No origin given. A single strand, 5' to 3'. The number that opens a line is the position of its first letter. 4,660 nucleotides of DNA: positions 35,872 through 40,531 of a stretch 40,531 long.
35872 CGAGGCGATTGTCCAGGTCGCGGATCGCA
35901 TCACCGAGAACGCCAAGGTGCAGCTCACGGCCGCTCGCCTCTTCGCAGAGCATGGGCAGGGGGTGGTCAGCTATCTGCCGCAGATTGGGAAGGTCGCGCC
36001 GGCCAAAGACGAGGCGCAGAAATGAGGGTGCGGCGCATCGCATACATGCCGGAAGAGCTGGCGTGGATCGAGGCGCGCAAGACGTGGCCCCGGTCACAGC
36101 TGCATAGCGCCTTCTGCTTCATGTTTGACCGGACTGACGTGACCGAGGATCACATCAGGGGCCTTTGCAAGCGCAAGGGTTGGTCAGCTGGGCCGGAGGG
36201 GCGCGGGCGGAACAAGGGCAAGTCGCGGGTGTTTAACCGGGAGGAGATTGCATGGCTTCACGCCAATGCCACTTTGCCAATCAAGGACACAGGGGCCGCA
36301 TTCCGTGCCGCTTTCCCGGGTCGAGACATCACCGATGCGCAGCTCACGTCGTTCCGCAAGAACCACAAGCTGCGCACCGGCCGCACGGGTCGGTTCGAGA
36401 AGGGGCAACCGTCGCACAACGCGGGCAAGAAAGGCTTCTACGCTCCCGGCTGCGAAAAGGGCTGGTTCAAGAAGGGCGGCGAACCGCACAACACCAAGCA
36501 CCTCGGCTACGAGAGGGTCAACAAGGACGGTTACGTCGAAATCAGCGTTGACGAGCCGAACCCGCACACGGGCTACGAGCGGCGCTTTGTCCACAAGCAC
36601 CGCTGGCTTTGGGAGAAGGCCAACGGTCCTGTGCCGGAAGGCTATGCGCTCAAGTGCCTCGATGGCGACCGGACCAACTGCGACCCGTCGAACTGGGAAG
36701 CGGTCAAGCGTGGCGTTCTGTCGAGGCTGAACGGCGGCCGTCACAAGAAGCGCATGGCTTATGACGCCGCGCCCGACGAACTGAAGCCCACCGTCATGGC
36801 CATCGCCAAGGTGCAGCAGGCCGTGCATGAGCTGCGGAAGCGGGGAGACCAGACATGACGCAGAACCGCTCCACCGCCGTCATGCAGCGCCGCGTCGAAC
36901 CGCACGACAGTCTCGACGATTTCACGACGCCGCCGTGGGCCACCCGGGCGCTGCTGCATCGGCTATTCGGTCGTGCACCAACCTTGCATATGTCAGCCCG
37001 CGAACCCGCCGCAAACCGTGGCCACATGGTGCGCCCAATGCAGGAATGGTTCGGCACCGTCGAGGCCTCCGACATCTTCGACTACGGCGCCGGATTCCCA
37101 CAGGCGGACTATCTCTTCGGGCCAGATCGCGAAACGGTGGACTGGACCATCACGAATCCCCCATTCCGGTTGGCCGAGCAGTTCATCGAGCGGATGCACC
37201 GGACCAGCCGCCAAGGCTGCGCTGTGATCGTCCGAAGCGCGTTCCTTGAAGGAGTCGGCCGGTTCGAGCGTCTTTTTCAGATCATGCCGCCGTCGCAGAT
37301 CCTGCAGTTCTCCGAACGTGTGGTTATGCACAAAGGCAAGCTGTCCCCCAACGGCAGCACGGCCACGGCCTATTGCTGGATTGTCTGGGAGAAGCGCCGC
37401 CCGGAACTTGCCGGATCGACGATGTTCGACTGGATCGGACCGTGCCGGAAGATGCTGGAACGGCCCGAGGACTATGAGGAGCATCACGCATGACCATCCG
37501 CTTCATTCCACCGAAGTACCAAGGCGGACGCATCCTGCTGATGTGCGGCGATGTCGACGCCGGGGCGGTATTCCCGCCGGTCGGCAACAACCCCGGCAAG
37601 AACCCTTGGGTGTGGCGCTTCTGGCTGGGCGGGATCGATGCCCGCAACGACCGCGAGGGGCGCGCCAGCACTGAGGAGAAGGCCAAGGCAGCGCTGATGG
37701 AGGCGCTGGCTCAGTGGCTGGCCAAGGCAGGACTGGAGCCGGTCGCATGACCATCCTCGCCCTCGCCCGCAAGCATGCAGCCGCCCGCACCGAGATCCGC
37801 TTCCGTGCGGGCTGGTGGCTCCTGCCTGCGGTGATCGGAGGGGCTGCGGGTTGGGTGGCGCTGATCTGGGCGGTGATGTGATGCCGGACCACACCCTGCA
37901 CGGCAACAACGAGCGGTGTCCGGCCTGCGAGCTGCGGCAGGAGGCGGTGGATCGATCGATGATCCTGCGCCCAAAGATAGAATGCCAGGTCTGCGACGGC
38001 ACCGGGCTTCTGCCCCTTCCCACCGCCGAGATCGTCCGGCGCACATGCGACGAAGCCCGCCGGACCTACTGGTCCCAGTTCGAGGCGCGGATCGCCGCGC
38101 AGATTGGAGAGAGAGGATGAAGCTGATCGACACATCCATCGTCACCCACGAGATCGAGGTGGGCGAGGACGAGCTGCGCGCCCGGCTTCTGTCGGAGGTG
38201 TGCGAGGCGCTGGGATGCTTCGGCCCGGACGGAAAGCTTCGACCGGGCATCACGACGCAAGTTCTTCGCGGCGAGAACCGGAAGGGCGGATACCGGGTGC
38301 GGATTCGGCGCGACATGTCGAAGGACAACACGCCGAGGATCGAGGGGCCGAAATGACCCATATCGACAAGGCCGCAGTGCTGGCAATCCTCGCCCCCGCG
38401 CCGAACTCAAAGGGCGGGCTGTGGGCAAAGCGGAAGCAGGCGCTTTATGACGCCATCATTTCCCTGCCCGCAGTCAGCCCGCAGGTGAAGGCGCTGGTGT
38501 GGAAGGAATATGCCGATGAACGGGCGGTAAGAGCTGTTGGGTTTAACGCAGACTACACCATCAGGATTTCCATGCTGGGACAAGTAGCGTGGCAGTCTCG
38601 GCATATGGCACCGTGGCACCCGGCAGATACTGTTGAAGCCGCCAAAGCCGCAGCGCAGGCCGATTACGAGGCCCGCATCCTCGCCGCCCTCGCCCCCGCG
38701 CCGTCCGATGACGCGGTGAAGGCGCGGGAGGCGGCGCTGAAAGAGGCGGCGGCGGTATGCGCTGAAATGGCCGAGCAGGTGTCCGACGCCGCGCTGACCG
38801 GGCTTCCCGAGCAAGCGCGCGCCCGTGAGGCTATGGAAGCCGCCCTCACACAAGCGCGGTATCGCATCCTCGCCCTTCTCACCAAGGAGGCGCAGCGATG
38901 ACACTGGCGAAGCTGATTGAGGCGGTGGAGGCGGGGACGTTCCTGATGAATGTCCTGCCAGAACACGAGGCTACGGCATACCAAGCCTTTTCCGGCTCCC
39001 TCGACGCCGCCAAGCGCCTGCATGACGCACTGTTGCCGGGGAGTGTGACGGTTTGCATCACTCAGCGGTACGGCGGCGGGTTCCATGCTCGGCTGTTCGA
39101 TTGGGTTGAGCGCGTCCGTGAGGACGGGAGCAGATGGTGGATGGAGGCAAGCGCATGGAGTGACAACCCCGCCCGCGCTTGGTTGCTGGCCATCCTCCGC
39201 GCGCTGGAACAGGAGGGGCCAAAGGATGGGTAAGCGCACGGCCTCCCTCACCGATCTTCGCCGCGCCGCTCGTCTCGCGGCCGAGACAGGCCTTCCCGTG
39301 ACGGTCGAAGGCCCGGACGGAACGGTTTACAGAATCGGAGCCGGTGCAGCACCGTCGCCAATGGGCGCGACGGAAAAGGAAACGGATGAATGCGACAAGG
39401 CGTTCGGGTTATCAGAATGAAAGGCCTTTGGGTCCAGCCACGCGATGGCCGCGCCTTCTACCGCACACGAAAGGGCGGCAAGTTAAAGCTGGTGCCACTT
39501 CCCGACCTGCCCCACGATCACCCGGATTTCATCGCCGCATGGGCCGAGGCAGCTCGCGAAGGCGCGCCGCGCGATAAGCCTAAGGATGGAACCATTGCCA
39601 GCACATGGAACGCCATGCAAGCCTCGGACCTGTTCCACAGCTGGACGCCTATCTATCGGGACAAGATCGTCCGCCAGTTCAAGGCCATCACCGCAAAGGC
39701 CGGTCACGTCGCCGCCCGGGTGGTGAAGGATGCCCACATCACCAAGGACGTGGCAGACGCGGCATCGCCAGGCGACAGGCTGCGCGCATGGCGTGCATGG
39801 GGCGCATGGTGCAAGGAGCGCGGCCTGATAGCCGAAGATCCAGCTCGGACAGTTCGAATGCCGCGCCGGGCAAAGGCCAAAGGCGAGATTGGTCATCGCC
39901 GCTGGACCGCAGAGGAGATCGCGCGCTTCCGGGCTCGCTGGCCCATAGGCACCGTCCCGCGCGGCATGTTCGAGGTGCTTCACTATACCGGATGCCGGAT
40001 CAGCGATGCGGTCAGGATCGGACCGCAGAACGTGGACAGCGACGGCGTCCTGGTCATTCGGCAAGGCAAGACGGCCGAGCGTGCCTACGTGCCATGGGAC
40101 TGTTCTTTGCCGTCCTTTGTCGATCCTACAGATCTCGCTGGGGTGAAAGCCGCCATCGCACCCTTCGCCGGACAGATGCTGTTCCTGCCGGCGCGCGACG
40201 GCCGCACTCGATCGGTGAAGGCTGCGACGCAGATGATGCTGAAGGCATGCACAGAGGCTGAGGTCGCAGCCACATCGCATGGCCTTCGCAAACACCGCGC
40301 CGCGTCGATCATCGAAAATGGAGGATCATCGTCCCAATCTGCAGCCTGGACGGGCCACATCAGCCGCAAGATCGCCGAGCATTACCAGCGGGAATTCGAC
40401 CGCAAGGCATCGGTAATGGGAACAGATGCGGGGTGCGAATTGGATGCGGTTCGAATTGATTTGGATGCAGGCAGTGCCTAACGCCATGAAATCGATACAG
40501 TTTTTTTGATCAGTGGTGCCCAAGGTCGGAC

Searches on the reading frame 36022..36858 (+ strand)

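Call 52: search_protein_families(library=pfam, proteins=[window:36022-36858:+], max_evalue=0.001)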
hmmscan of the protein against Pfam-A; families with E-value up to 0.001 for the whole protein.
window:36022-36858:+ (278 aa): 1 family
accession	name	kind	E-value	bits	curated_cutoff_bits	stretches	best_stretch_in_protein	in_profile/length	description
PF13392.12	HNH_3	-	2.1e-11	43.7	24.8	1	190-230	1-41/46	HNH endonuclease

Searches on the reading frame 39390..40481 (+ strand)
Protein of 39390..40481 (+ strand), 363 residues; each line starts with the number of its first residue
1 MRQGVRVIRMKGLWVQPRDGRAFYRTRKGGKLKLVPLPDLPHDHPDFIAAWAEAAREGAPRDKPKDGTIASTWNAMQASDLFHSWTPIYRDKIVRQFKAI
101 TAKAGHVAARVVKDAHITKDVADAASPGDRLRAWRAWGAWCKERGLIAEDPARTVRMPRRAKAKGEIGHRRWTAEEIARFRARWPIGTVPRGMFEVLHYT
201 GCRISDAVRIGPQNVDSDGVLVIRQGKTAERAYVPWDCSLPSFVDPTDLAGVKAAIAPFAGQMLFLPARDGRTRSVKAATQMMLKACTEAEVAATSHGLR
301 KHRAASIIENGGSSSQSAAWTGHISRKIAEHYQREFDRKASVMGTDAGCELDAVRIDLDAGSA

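Call 52: search_protein_families(library=pfam, proteins=[window:39390-40481:+], max_evalue=0.001)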
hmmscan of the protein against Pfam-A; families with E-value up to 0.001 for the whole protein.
window:39390-40481:+ (363 aa): 1 family
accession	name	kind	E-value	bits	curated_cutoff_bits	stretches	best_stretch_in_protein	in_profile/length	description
PF00589.27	Phage_integrase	-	5e-10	39.8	27.1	1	184-336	18-169/172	Phage integrase family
